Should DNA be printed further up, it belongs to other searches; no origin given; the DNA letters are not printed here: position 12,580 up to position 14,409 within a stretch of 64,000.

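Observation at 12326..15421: pnuC - NadR-type kinase domain - DUF4301 - arfB operon: DUF4301 as candidate missing nucleotidyltransferase of a nicotinamide-riboside salvage module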

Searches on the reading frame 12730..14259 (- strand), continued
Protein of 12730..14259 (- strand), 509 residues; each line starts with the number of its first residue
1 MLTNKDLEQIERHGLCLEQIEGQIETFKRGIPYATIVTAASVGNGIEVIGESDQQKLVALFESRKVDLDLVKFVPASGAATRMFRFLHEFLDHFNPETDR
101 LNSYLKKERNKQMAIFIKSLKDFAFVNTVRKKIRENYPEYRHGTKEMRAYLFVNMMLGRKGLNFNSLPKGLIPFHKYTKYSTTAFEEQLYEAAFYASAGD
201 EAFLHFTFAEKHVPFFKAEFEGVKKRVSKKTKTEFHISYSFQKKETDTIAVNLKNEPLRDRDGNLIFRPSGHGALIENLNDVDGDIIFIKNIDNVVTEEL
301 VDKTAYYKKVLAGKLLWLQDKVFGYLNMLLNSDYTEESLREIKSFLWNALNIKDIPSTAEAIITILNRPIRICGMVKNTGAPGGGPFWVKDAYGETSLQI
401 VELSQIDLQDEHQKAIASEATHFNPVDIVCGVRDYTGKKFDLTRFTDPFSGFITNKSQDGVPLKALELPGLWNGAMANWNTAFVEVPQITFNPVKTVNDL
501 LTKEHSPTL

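Call 26: fold_search(model_id=the predicted structure, library=pdb)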
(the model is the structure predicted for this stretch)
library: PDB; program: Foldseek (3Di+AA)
matches with E <= 10: 358; with E <= 0.001: 26
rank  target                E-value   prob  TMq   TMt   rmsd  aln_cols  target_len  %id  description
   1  3r3i_A                6.0e-08  1.00  0.42  0.46   8.7       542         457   14  Crystal Structure of C-terminal truncation of UDP-glucose Pyrophosphorylase of Homo sapiens (released 2012-03-21)
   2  3r2w_A                2.7e-07  1.00  0.36  0.39   6.9       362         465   16  Crystal Structure of UDP-glucose Pyrophosphorylase of Homo Sapiens (released 2012-02-08)
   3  6tn3_B                2.3e-06  1.00  0.42  0.45  12.2       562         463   10  Crystal Structure of Aspergillus fumigatus UDP-N-acetylglucosamine pyrophosphorylase in complex with GlcNAc-1P (released 2020-04-01)
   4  9g53_B                2.4e-06  1.00  0.40  0.43  13.2       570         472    9  The structure of Aspergillus fumigatus UDP-GlcNAc pyrophosphorylase in complex with a fragment (released 2025-07-30)
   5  6g9v_A                6.1e-06  1.00  0.46  0.50   7.2       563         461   10  Crystal structure of Aspergillus fumigatus UDP-N-acetylglucosamine pyrophosphorylase(AfUAP1) in complex with UDPGlcNAc (released 2019-04-24)
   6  4bma_A                6.5e-06  1.00  0.40  0.43  12.6       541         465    9  structural of Aspergillus fumigatus UDP-N-acetylglucosamine pyrophosphorylase (released 2013-05-15)
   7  9g63_B                6.9e-06  1.00  0.40  0.42  12.1       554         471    9  The structure of Aspergillus fumigatus UDP-GlcNAc pyrophosphorylase in complex with fragments (released 2025-07-30)
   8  6g9w_A                7.7e-06  1.00  0.44  0.48   6.6       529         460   10  Crystal Structure of Aspergillus fumigatus UDP-N-acetylglucosamine pyrophosphorylase in complex with UTP (released 2019-04-24)
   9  6g9w_B                8.1e-06  1.00  0.45  0.48   8.9       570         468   10  Crystal Structure of Aspergillus fumigatus UDP-N-acetylglucosamine pyrophosphorylase in complex with UTP (released 2019-04-24)
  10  9g5f_A                8.6e-06  1.00  0.44  0.47   8.7       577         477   10  The structure of Aspergillus fumigatus UDP-GlcNAc pyrophosphorylase in complex with a fragment (released 2025-07-30)
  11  8yp3_C                9.6e-06  1.00  0.46  0.49   6.9       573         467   11  Crystal structure of UDP-N-acetylglucosamine pyrophosphorylase from Spodoptera frugiperda in complex with UDP-GlcNAc (released 2024-08-07)
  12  8yp3_D                1.0e-05  1.00  0.38  0.41  13.0       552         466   12  Crystal structure of UDP-N-acetylglucosamine pyrophosphorylase from Spodoptera frugiperda in complex with UDP-GlcNAc (released 2024-08-07)
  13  9g5a_B                1.2e-05  1.00  0.46  0.50   7.4       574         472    9  The structure of Aspergillus fumigatus UDP-GlcNAc pyrophosphorylase in complex with a fragment (released 2025-07-30)
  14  9g5f_B                1.2e-05  1.00  0.44  0.46   8.8       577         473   10  The structure of Aspergillus fumigatus UDP-GlcNAc pyrophosphorylase in complex with a fragment (released 2025-07-30)
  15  9swy_A                1.2e-05  1.00  0.37  0.40  13.0       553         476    9  The structure of AfUAP1 in complex with GlcNAc-1P (released 2026-01-28)
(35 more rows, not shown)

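Call 29: search_protein_representatives(alignment_id=A1)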
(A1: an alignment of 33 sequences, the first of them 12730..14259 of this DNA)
Query: 33 sequences, 509 profile positions. Proteins with E-value up to 0.001 (for the whole library): 3362; up to 1e-10: 2472; up to 1e-30: 1308. The best 150 are listed.
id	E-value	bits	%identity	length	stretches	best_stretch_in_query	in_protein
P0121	4.6e-191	652.3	-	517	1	2-506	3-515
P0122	1.5e-182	624.2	-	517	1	2-506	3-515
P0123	2.3e-178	610.4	-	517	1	2-506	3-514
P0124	8.4e-178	608.6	-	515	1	2-506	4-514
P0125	2.1e-177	607.3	-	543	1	3-508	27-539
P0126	2.6e-174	597.1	-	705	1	3-506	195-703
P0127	2.6e-172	590.5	-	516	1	1-506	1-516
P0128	7.1e-171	585.7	-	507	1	2-506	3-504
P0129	7.3e-170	582.4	-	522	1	1-507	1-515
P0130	2.0e-166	571.1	-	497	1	2-508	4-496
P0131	2.0e-166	571.0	-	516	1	1-506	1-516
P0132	8.7e-164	562.4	-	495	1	1-508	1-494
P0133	6.5e-162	556.2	-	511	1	2-505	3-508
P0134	1.9e-161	554.6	-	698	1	9-507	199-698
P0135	8.2e-161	552.5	-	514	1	1-506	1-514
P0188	1.7e-148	511.9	-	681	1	2-501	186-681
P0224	1.7e-143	495.4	-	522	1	2-506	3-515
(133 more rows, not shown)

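Call 36: search_solved_structures(query=A2, max_evalue=10, show_alignments=5)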
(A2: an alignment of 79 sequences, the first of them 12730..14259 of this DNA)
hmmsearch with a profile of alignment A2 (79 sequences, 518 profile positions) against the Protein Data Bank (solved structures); distinct sequences matched with E-value up to 10: 6.
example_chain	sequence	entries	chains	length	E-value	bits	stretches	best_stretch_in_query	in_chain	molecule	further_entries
7ppr_A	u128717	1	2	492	0.18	13.8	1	408-511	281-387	UTP--glucose-1-phosphate uridylyltransferase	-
8c0b_A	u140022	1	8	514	0.2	13.7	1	407-511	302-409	UTP--glucose-1-phosphate uridylyltransferase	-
5weg_A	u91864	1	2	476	0.56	12.2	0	490-511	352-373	UTP--glucose-1-phosphate uridylyltransferase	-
3r2w_A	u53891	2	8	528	0.84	11.6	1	407-511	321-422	UTP--glucose-1-phosphate uridylyltransferase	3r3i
2i5k_A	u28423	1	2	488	0.89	11.6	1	408-511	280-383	UTP--glucose-1-phosphate uridylyltransferase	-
4r7p_A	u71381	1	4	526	1.6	10.7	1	407-511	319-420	UTP--glucose-1-phosphate uridylyltransferase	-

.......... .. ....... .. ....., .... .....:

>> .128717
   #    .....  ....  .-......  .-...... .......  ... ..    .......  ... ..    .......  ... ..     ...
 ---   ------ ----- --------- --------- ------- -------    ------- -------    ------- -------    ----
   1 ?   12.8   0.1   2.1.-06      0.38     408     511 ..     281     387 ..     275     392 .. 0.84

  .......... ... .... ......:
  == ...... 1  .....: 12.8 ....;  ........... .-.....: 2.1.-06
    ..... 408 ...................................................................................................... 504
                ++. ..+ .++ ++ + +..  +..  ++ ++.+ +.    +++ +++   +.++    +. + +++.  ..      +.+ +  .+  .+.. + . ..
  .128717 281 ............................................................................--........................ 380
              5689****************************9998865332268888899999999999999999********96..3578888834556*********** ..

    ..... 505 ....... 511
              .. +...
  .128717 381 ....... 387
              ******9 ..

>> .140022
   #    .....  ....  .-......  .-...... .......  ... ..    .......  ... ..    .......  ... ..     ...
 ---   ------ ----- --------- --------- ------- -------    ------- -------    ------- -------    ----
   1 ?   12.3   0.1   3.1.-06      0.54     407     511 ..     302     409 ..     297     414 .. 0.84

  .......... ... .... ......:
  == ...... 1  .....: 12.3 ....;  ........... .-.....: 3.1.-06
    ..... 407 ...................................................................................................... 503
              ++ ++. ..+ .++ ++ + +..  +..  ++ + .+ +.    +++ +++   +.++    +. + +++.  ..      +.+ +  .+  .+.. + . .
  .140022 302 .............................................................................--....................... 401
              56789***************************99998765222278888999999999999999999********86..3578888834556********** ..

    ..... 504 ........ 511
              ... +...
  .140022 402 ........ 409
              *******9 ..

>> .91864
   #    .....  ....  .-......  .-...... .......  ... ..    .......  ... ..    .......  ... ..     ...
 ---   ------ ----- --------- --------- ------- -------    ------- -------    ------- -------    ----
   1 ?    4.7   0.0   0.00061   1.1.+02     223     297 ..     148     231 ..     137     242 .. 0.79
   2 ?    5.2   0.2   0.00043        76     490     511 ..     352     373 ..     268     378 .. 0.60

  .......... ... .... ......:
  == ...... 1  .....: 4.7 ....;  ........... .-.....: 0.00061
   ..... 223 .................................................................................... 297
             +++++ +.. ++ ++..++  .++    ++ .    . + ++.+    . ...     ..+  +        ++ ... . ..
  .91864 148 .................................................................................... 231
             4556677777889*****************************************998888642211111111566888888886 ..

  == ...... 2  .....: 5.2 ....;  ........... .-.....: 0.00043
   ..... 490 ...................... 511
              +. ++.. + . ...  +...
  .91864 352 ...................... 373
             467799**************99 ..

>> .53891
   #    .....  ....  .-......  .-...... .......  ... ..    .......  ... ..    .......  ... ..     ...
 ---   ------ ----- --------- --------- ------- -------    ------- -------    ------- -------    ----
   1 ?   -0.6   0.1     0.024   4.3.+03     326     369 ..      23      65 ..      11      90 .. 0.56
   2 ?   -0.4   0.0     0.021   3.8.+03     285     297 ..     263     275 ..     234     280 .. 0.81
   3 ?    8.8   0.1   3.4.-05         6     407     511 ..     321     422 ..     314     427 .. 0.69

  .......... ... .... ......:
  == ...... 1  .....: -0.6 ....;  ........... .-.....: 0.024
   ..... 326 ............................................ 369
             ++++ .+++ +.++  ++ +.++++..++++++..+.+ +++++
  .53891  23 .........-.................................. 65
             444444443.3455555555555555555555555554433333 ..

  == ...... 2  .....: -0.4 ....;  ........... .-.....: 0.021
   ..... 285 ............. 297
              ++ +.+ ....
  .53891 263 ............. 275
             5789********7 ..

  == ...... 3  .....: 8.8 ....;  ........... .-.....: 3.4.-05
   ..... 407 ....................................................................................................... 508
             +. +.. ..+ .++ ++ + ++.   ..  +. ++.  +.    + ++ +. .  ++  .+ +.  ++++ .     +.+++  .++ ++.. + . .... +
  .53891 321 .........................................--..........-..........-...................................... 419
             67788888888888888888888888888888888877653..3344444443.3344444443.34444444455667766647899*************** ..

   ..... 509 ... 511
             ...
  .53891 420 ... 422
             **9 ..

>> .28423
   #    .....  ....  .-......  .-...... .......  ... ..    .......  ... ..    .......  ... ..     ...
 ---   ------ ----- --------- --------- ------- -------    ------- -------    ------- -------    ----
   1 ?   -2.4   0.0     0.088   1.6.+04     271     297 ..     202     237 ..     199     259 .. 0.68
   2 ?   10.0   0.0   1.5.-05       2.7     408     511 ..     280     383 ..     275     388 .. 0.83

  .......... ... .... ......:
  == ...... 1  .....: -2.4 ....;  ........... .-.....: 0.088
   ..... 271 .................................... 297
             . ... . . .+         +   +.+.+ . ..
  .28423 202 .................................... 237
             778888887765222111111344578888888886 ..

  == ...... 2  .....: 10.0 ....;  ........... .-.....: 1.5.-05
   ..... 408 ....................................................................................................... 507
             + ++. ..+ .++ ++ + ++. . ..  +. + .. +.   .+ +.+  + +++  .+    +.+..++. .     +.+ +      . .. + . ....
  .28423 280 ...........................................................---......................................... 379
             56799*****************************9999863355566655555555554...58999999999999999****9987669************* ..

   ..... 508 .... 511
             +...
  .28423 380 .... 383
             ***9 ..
